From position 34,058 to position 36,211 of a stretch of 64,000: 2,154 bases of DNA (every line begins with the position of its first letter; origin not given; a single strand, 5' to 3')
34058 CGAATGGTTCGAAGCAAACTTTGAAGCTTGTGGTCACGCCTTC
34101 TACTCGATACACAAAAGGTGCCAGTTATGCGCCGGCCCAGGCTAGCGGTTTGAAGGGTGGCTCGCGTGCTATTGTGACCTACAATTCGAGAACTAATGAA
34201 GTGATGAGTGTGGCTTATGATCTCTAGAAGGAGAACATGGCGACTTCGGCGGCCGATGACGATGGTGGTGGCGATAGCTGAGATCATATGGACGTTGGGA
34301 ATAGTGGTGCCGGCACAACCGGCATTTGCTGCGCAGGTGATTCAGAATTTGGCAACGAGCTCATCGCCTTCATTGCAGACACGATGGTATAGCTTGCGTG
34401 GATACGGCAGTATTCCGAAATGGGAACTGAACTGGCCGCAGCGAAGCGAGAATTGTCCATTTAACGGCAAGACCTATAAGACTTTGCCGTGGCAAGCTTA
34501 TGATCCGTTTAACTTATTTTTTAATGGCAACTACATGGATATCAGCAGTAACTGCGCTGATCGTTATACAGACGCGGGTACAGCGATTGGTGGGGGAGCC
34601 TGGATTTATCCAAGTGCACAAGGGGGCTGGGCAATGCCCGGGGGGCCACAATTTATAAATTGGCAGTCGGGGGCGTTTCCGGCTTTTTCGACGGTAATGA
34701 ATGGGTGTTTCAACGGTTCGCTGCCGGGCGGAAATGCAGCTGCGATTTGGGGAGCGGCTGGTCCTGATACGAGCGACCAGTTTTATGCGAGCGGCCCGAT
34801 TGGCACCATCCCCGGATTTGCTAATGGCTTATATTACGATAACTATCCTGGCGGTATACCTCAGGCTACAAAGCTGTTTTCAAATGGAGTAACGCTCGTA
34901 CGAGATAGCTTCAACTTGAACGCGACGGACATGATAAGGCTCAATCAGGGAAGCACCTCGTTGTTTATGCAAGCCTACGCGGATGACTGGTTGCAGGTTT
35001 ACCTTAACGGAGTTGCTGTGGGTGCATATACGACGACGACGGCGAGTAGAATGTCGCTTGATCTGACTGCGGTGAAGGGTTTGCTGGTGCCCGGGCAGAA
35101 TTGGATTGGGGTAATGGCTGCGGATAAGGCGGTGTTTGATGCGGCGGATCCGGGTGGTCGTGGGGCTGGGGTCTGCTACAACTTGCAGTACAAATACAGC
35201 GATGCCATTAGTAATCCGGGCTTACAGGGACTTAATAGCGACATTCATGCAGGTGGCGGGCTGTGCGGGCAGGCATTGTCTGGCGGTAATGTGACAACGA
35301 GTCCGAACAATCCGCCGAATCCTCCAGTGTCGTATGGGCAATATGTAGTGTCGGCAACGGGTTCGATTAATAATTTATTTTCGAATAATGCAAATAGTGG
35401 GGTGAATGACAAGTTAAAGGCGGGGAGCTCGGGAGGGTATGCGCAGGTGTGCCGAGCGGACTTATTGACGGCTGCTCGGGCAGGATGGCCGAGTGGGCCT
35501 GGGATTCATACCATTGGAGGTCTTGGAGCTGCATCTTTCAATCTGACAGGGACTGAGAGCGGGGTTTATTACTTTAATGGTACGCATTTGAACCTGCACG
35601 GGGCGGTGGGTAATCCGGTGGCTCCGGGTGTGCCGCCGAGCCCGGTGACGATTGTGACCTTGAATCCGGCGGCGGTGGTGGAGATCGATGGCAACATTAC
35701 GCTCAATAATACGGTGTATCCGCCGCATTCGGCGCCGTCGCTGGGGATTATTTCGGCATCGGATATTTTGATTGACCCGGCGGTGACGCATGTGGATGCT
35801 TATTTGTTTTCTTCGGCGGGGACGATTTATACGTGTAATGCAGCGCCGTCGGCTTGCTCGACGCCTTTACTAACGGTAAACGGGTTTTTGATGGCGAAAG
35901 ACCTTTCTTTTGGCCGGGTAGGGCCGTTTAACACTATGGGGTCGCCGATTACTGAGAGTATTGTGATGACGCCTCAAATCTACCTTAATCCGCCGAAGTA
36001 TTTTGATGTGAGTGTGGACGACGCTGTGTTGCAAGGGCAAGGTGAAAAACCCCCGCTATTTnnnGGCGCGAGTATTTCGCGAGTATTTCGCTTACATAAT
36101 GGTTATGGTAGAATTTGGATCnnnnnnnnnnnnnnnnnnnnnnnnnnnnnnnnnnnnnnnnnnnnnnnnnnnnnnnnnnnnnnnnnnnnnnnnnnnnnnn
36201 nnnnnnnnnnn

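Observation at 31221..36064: Tandem two-gene modules (small membrane-anchored protein + large secreted protein) directly upstream of the T4P operon; the large proteins share a conserved C-terminal domain with divergent N-terminal halves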

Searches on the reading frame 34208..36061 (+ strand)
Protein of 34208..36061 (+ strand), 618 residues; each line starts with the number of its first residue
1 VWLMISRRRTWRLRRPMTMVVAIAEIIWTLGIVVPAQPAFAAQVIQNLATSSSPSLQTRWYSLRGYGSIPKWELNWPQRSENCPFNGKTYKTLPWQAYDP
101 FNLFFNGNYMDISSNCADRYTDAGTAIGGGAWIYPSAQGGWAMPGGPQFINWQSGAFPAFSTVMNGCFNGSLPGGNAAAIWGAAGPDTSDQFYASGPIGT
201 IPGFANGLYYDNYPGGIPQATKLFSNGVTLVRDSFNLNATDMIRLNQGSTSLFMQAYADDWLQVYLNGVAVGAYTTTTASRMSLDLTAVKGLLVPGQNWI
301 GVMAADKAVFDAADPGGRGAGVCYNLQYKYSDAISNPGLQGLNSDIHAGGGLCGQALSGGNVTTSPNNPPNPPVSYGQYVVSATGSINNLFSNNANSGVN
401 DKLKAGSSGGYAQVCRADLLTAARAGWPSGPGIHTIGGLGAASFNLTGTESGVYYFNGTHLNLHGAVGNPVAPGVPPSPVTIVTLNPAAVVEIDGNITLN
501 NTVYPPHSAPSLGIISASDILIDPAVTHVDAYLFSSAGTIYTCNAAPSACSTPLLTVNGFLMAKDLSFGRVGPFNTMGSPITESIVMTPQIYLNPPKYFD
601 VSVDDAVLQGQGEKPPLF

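Call 5: search_protein_families(library=pfam, proteins=[window:34208-36061:+], max_evalue=1)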
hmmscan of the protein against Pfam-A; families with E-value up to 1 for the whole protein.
window:34208-36061:+ (618 aa): 1 family
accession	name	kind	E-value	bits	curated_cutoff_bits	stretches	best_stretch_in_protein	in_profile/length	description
PF13364.12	BetaGal_ABD2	-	0.03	15.5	23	1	224-304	32-106/112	Beta-galactosidase second all-beta domain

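Call 10: search_protein_families(library=ncbifam, proteins=[window:34208-36061:+], max_evalue=0.01)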
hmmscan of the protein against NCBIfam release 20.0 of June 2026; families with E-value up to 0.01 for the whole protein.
window:34208-36061:+ (618 aa): 0 families

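Call 63: search_solved_structures(query=A4, max_evalue=10, show_alignments=2)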
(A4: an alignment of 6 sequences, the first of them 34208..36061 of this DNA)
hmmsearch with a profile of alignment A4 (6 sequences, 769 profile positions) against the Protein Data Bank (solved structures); distinct sequences matched with E-value up to 10: 0.

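Call 64: search_protein_families(library=pfam, alignment_id=A4, max_evalue=1)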
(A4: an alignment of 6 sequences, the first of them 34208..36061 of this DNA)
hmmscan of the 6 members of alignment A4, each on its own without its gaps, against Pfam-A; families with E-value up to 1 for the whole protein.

A. member 1, window:34208-36061:+ (618 aa): 1 family
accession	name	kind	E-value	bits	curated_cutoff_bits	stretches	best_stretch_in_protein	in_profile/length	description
PF13364.12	BetaGal_ABD2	-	0.03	15.5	23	1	224-304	32-106/112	Beta-galactosidase second all-beta domain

B. families by the number of members that match (of 6 scanned): 4 families
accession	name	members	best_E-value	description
PF13364.12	BetaGal_ABD2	3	0.0023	Beta-galactosidase second all-beta domain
PF02837.24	Glyco_hydro_2_N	1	1.5e-05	Glycosyl hydrolases family 2, sugar binding domain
PF22666.2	Glyco_hydro_2_N2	1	0.0049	Glycosyl hydrolase 2 galactose-binding domain-like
PF09136.16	Glucodextran_B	1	0.15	Glucodextranase, domain B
